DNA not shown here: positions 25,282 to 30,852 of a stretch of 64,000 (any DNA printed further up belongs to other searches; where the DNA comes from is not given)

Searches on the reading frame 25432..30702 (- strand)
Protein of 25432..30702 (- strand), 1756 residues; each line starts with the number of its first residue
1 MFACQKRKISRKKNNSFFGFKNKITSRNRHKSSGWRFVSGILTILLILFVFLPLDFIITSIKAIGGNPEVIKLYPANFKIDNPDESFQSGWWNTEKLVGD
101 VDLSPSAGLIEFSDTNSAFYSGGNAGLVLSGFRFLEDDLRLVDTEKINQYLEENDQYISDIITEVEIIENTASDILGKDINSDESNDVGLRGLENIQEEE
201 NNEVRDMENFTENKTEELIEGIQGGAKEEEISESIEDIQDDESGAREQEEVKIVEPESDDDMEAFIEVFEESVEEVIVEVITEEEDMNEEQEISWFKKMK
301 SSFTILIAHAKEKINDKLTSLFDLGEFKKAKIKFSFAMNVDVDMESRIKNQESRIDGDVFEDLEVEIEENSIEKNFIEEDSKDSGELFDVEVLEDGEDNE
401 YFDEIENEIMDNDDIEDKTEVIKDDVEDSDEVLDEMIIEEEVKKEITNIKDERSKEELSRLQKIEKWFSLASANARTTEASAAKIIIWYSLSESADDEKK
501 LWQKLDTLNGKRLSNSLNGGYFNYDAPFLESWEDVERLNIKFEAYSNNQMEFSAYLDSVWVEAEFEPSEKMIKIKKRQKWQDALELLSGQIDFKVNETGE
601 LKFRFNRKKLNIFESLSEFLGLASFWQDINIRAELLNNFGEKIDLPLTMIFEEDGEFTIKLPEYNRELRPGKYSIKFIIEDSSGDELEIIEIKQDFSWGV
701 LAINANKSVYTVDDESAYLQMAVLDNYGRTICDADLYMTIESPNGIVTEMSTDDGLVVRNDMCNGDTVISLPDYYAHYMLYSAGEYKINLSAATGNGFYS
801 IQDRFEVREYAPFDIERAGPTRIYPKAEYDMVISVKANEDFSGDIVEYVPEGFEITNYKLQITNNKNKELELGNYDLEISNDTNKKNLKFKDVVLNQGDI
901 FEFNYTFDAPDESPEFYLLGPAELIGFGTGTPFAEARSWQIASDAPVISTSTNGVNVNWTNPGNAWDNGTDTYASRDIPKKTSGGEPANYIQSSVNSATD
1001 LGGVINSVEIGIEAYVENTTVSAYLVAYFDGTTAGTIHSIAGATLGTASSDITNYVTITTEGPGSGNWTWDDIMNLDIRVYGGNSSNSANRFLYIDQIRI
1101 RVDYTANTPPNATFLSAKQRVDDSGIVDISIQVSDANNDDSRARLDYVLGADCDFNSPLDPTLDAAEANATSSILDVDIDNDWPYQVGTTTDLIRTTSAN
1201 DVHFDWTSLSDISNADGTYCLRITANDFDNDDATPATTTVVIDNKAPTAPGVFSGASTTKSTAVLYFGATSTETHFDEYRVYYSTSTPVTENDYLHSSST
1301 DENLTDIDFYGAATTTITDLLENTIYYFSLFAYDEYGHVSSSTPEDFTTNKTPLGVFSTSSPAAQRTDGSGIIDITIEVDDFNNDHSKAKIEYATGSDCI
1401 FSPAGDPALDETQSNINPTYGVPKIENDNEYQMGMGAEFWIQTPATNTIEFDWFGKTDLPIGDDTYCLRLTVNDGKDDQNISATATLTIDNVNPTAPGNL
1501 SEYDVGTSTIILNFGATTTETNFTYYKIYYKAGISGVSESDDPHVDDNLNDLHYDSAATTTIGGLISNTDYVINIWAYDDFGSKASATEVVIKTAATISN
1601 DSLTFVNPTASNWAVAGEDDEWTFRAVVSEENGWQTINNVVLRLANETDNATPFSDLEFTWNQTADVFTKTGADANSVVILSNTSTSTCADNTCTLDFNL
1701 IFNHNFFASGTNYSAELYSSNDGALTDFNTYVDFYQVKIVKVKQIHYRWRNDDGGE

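Call 8: search_protein_families(library=pfam, proteins=[window:25432-30702:-], max_evalue=0.01)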
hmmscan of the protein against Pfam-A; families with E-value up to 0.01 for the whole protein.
window:25432-30702:- (1756 aa): 1 family
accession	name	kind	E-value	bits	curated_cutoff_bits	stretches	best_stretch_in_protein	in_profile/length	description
PF00041.27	fn3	-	1.2e-06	29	25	1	1496-1585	2-76/84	Fibronectin type III domain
